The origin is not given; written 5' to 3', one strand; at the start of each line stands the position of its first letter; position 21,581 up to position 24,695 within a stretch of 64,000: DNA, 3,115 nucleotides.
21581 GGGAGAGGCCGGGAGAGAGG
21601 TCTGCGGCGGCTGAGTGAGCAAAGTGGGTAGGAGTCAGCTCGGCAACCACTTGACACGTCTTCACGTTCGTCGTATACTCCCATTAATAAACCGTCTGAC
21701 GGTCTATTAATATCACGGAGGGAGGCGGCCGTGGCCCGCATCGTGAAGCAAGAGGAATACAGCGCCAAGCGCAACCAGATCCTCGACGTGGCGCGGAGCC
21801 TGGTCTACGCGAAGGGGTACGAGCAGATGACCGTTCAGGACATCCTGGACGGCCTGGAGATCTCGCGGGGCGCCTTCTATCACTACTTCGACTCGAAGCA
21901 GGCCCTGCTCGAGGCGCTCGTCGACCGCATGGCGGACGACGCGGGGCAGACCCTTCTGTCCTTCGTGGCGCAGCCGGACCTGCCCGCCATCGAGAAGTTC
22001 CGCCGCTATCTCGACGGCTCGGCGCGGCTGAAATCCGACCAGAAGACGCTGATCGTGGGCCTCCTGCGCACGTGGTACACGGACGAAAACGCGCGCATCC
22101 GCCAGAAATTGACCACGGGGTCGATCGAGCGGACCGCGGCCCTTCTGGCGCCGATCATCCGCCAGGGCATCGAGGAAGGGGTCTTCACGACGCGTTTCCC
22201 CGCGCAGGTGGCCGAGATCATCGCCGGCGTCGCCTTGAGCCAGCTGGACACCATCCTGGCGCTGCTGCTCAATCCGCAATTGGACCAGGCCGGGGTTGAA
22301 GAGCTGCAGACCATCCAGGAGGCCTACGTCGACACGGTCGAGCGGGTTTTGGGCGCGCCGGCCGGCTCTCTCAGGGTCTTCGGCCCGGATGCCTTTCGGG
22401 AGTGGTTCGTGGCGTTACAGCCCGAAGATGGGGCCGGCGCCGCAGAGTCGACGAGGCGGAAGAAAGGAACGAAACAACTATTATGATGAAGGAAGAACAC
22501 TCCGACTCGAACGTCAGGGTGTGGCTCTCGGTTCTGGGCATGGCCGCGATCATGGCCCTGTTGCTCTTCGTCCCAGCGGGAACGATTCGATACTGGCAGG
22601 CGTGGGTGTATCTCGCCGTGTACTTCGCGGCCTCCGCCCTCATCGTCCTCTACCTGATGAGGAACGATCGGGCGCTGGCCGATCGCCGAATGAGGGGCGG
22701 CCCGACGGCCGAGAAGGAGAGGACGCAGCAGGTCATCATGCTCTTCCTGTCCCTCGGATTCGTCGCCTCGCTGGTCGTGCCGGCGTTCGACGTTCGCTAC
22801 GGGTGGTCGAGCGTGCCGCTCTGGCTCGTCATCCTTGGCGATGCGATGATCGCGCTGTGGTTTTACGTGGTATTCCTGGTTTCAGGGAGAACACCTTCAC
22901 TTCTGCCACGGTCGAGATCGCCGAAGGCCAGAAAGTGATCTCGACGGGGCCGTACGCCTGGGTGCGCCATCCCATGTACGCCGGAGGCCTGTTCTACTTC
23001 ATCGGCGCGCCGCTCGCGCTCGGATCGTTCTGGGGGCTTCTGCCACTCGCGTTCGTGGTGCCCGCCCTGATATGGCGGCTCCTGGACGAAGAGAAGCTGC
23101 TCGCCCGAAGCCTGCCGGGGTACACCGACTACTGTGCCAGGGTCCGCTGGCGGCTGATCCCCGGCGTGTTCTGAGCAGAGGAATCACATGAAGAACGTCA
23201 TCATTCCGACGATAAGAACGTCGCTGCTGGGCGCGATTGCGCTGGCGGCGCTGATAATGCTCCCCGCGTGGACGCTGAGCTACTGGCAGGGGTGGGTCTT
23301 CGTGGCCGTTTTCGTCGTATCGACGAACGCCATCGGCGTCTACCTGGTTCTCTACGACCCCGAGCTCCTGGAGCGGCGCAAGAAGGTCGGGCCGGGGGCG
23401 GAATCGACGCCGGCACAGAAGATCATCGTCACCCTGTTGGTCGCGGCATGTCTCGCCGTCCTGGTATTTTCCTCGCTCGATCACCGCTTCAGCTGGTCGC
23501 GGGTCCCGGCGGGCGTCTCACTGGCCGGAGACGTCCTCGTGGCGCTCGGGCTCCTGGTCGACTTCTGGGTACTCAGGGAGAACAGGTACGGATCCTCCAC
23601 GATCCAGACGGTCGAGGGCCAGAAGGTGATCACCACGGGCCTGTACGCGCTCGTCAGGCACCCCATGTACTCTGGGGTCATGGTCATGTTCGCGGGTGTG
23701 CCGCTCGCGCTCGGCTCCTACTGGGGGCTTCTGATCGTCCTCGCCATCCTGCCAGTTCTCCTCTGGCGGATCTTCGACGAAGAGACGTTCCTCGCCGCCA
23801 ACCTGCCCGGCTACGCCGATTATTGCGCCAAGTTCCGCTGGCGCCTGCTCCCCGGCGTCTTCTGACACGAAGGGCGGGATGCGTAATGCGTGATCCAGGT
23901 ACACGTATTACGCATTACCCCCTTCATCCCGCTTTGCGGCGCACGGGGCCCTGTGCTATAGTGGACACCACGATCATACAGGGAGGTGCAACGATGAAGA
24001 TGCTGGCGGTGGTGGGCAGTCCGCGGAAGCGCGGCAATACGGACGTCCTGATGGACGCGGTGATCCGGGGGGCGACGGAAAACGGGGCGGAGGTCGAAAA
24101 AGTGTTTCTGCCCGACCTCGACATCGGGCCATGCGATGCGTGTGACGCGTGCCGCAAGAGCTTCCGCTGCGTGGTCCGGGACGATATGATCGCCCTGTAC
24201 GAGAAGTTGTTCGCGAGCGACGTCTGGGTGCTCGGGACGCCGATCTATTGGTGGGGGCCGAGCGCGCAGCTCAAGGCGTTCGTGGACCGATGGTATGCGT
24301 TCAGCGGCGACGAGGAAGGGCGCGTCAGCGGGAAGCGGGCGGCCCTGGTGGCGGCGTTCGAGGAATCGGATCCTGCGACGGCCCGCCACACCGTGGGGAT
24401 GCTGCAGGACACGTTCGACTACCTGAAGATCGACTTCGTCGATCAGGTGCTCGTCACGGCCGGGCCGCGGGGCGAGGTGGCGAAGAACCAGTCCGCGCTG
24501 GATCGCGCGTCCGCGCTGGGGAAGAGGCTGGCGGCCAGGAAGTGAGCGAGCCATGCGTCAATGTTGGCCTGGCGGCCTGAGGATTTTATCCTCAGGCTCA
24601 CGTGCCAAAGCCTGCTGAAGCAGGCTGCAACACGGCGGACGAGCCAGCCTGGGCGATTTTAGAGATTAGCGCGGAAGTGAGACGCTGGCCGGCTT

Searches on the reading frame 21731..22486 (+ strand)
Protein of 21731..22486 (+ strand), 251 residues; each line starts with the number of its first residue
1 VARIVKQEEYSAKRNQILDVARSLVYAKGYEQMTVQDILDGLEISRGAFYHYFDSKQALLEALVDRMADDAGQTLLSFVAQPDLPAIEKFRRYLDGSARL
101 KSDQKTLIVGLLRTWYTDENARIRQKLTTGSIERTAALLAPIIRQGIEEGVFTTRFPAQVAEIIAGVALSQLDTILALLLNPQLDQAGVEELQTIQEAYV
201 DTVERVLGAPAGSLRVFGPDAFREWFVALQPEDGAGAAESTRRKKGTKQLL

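Call 11: search_protein_families(library=pfam, proteins=[window:21731-22486:+], max_evalue=0.01)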
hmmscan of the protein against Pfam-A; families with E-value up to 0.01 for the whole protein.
window:21731-22486:+ (251 aa): 4 families
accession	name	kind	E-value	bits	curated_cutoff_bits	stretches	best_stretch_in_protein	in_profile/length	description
PF00440.29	TetR_N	-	2.4e-15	56.5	24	1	17-63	1-47/47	Bacterial regulatory proteins, tetR family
PF21303.2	TetR_C_39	-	3e-08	34.6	27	1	118-173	16-71/92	Tetracyclin repressor-like, C-terminal domain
PF13328.12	HD_4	-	0.00052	20.2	27.2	1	119-211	26-107/156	HD domain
PF17935.6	TetR_C_27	-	0.0019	18.7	26.1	1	132-167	45-80/106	Tetracyclin repressor-like, C-terminal domain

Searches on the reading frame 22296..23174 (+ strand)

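Call 11: search_protein_families(library=pfam, proteins=[window:22296-23174:+], max_evalue=0.01)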
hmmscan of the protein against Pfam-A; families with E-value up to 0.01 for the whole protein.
window:22296-23174:+ (292 aa): 3 families
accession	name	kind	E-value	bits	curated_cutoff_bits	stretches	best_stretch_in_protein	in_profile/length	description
PF04191.18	PEMT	-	3e-10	40.9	25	1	210-271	38-100/105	Phospholipid methyltransferase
PF04140.19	ICMT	-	9.5e-07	29.6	24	1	204-270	25-94/95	Isoprenylcysteine carboxyl methyltransferase (ICMT) family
PF01222.22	ERG4_ERG24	-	0.0084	15.4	27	1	205-292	342-432/432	Ergosterol biosynthesis ERG4/ERG24 family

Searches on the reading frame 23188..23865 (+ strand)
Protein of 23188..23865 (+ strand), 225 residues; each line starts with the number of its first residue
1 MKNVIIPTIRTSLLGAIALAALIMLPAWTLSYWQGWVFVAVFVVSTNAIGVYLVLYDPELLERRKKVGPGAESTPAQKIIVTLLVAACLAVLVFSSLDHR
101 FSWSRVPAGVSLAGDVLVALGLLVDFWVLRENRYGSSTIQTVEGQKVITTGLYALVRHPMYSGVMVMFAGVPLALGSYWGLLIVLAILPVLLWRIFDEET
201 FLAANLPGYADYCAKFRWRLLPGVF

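Call 11: search_protein_families(library=pfam, proteins=[window:23188-23865:+], max_evalue=0.01)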
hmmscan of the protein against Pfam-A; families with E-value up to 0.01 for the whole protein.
window:23188-23865:+ (225 aa): 2 families
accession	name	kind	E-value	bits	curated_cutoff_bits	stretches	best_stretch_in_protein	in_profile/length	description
PF04191.18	PEMT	-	3.3e-13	50.4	25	1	113-203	5-99/105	Phospholipid methyltransferase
PF04140.19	ICMT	-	6.2e-09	36.6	24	1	126-203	13-94/95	Isoprenylcysteine carboxyl methyltransferase (ICMT) family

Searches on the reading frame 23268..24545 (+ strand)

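Call 11: search_protein_families(library=pfam, proteins=[window:23268-24545:+], max_evalue=0.01)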
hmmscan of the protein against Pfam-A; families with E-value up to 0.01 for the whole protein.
window:23268-24545:+ (425 aa): 2 families
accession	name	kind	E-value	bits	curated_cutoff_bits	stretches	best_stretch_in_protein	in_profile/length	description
PF03358.20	FMN_red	-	9.4e-23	80.9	24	1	243-364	1-115/152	NADPH-dependent FMN reductase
PF02525.22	Flavodoxin_2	-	3.3e-18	66.5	27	1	243-412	1-192/198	Flavodoxin-like fold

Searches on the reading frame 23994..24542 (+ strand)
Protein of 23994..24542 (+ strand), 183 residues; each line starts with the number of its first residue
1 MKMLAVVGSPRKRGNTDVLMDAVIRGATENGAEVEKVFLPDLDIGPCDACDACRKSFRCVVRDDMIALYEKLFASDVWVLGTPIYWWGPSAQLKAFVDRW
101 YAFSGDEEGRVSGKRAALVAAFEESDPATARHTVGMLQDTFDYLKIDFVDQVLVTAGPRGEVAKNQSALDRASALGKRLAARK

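Call 15: find_encoding_contigs(protein=window:23994-24542:+, flank=10000, max_places=10)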
Protein seq(183 aa) (183 aa): no gene with exactly this product is on record in the collection.

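Call 20: find_homologous_proteins(query=window:23994-24542:+)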
Query seq(183 aa) (183 aa): 560 proteins with E <= 0.001 among 1019 candidates; the best 120 are listed.
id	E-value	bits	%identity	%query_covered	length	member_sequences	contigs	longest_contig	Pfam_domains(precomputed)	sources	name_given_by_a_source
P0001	7.4e-118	409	100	100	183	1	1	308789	PF02525.23,PF03358.21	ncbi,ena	-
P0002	4.1e-100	351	87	99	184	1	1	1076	PF02525.23,PF03358.21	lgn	-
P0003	7.0e-98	344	85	100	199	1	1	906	PF02525.23,PF03358.21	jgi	jgi:multimeric flavodoxin WrbA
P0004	9.4e-98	343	85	100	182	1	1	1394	PF02525.23,PF03358.21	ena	-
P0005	3.7e-95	335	82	100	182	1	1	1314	PF02525.23,PF03358.21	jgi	jgi:multimeric flavodoxin WrbA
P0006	4.0e-95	335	82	99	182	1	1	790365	PF02525.23,PF03358.21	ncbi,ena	-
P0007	1.2e-91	323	80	99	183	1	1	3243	PF02525.23,PF03358.21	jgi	jgi:multimeric flavodoxin WrbA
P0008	2.5e-90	319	80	99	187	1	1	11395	PF02525.23,PF03358.21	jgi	jgi:multimeric flavodoxin WrbA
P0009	3.4e-81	289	72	98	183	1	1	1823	PF02525.23,PF03358.21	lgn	-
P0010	5.1e-81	289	72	100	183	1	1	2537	PF02525.23,PF03358.21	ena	-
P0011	1.0e-80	288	72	98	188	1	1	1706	PF02525.23,PF03358.21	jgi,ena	-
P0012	1.3e-78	281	69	99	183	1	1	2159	PF02525.23,PF03358.21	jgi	jgi:multimeric flavodoxin WrbA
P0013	6.4e-76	272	64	99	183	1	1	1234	PF02525.23,PF03358.21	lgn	-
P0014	6.0e-74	266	65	99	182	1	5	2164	PF02525.23,PF03358.21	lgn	-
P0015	1.7e-73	264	65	99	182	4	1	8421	PF02525.23,PF03358.21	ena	-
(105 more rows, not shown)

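Call 21: find_encoding_contigs(protein=P0001, flank=10000, max_places=5)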
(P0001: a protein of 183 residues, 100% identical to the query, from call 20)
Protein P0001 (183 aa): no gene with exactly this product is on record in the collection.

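Call 22: find_encoding_contigs(protein=P0006, flank=10000, max_places=5)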
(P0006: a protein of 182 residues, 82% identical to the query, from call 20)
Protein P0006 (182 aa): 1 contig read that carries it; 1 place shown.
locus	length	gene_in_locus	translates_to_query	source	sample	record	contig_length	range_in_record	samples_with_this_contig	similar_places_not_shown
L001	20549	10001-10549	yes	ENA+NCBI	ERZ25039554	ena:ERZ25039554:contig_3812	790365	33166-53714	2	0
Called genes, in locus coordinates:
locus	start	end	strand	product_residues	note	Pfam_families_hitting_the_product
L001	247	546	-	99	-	-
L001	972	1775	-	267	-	PF00520:Ion_trans, PF07885:Ion_trans_2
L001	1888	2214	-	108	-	-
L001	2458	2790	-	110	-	-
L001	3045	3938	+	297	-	PF00248:Aldo_ket_red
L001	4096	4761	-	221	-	PF03807:F420_oxidored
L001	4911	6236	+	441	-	PF01551:Peptidase_M23 (weak)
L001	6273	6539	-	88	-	-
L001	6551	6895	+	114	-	-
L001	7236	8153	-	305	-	-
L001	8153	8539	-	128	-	PF08861:DUF1828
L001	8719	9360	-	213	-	PF01609:DDE_Tnp_1, PF13701:DDE_Tnp_1_4 (weak)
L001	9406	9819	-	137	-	-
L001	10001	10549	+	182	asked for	PF02525:Flavodoxin_2, PF03358:FMN_red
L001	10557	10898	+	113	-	PF08818:DUF1801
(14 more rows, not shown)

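Call 23: find_encoding_contigs(protein=P0008, flank=10000, max_places=5)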
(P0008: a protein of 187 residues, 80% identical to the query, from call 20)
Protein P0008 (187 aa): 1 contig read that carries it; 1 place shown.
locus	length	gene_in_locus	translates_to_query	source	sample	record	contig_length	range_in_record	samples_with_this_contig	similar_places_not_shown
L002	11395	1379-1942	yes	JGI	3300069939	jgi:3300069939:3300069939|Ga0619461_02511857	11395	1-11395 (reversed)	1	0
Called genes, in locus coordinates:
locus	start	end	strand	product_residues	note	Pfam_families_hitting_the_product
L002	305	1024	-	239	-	PF16158:N_BRCA1_IG (faint)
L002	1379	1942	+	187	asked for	PF02525:Flavodoxin_2, PF03358:FMN_red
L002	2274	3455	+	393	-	PF07705:CARDB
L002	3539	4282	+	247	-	PF01738:DLH, PF00326:Peptidase_S9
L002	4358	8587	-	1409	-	PF00072:Response_reg, PF00989:PAS, PF08448:PAS_4, PF13426:PAS_9, PF00989:PAS, PF08448:PAS_4, PF13426:PAS_9, PF00989:PAS, +17 more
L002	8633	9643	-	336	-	PF00512:HisKA, PF02518:HATPase_c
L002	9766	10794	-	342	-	PF13581:HATPase_c_2, PF02518:HATPase_c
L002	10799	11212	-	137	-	PF13581:HATPase_c_2, PF02518:HATPase_c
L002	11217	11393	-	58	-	?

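Call 37: list_cluster_members(proteins=[P0001, P0006])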
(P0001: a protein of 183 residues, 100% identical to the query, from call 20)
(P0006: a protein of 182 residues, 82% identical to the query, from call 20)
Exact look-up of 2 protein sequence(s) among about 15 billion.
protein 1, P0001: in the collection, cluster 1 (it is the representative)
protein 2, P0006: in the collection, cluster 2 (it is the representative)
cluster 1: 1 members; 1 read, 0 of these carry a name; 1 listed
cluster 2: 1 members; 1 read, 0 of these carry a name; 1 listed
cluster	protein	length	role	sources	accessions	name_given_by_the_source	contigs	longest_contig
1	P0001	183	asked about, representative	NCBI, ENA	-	-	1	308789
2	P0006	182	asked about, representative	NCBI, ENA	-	-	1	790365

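Call 39: find_related_loci(query=A2, collection=genome_contigs, flank=6000)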
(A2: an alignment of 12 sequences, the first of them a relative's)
Query A2 (183 aa) in genome_contigs; peptide patterns used: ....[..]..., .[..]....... (x = any residue, [..] = any of these).
234 stretches matched a pattern; 215 encode a relative of the query (tblastn E <= 1e-3); the best 80 are kept; 80 distinct loci.
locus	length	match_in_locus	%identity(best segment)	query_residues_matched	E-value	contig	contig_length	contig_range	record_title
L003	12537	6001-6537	83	1-180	1e-99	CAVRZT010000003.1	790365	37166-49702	MAG: uncultured Actinomycetes bacterium isolate MFD05942.bin.2.12 genome assembly, contig: contig_3812, whole genome sho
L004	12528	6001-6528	66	1-176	5e-75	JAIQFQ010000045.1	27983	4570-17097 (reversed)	MAG: Terriglobia bacterium isolate SRVP_14 SR-VP_26_10_2019_C_40cm_scaffold_1673, whole genome shotgun sequence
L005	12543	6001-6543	56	2-180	6e-64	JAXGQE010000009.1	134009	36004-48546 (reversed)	MAG: Candidatus Sumerlaeota bacterium isolate AnMBR.bin319 bin319_9, whole genome shotgun sequence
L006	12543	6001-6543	57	2-180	2e-63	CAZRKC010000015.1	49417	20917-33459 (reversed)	MAG TPA_asm: uncultured Candidatus Sumerlaeota bacterium isolate binchicken_co257_8 genome assembly, contig: NODE_1076_l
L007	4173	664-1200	54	3-179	6e-62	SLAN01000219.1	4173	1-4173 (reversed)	MAG: Spirochaetales bacterium isolate CSSed162cmB_408 CSSed16-2cmB-119211, whole genome shotgun sequence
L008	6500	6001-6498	53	2-165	2e-57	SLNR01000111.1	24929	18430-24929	MAG: Candidatus Sumerlaeota bacterium isolate CSSed165cm_413 CSSed16-5cm-3952, whole genome shotgun sequence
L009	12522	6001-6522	51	3-177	4e-57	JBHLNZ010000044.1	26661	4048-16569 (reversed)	MAG: Promethearchaeota archaeon isolate DZ2S.411 DZ2S.411@5245, whole genome shotgun sequence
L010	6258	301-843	49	1-180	1e-56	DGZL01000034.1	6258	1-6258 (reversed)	MAG TPA_asm: Firmicutes bacterium UBA4981 UBA4981_contig_5794, whole genome shotgun sequence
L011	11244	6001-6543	51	1-180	9e-57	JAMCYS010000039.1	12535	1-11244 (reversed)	MAG: Chloroflexota bacterium isolate FK_Sedi_B_Bin.34 NODE_20034_length_12535_cov_8.14644, whole genome shotgun sequence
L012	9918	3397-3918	47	1-176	4e-56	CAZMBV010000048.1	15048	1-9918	MAG TPA_asm: uncultured archaeon isolate SRP214966_co2_306 genome assembly, contig: NODE_6277_length_15048_cov_9.270993,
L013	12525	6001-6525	49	1-177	2e-55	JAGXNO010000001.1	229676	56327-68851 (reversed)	MAG: Promethearchaeota archaeon isolate bin60 NODE_1_length_229676_cov_30.231356, whole genome shotgun sequence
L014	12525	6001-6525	47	2-178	1e-55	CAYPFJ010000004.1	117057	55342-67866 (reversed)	MAG TPA_asm: uncultured archaeon isolate SRP185410_co2_266 genome assembly, contig: NODE_86_length_117057_cov_9.389549,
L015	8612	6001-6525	47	2-178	2e-55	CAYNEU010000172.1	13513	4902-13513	MAG TPA_asm: uncultured archaeon isolate SRP185410_co1_442 genome assembly, contig: k141_317948, whole genome shotgun se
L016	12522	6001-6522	49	3-177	3e-55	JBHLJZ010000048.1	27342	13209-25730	MAG: Candidatus Hodarchaeota archaeon isolate DZ1B.201 DZ1B.201@4199, whole genome shotgun sequence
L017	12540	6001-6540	50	1-177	3e-55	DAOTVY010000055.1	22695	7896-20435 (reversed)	MAG TPA_asm: Chloroflexia bacterium isolate H111_92 k127_1669904, whole genome shotgun sequence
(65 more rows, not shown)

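Call 63: find_encoding_contigs(protein=P0002, flank=5000, max_places=3)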
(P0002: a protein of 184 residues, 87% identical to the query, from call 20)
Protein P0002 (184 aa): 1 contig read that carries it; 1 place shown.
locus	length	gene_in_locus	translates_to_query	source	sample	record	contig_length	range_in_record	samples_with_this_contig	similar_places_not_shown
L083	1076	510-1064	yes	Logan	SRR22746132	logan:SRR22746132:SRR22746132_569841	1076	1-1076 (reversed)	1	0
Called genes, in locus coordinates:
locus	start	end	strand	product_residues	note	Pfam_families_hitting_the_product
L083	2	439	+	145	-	?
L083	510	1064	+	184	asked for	PF02525:Flavodoxin_2, PF03358:FMN_red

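Call 64: find_encoding_contigs(protein=P0004, flank=5000, max_places=3)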
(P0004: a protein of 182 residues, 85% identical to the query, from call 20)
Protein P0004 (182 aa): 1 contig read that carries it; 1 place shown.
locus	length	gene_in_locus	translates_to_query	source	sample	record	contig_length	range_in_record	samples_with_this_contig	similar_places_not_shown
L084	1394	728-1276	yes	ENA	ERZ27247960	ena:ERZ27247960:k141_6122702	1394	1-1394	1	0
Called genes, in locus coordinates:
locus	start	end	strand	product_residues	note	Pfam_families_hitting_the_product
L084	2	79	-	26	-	?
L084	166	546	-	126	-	PF08861:DUF1828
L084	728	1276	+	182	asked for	PF02525:Flavodoxin_2, PF03358:FMN_red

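Call 65: find_encoding_contigs(protein=P0007, flank=5000, max_places=3)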
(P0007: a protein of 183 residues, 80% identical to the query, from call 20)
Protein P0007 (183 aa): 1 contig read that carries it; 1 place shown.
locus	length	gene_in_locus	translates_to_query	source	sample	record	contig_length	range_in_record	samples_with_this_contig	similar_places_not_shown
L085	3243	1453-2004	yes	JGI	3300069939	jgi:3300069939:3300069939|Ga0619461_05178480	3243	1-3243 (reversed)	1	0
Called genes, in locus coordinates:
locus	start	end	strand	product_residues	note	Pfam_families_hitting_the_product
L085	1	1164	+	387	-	?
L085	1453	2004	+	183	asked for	PF02525:Flavodoxin_2, PF03358:FMN_red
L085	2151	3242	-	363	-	?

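Call 66: find_encoding_contigs(protein=P0005, flank=5000, max_places=3)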
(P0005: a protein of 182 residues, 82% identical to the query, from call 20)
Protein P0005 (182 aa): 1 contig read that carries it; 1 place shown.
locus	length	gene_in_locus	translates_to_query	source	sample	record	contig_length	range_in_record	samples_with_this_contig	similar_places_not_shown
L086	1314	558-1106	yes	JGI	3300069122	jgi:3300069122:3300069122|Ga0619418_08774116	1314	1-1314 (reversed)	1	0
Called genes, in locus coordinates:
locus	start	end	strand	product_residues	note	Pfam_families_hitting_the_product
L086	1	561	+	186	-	?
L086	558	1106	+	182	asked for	PF02525:Flavodoxin_2, PF03358:FMN_red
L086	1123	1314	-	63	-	?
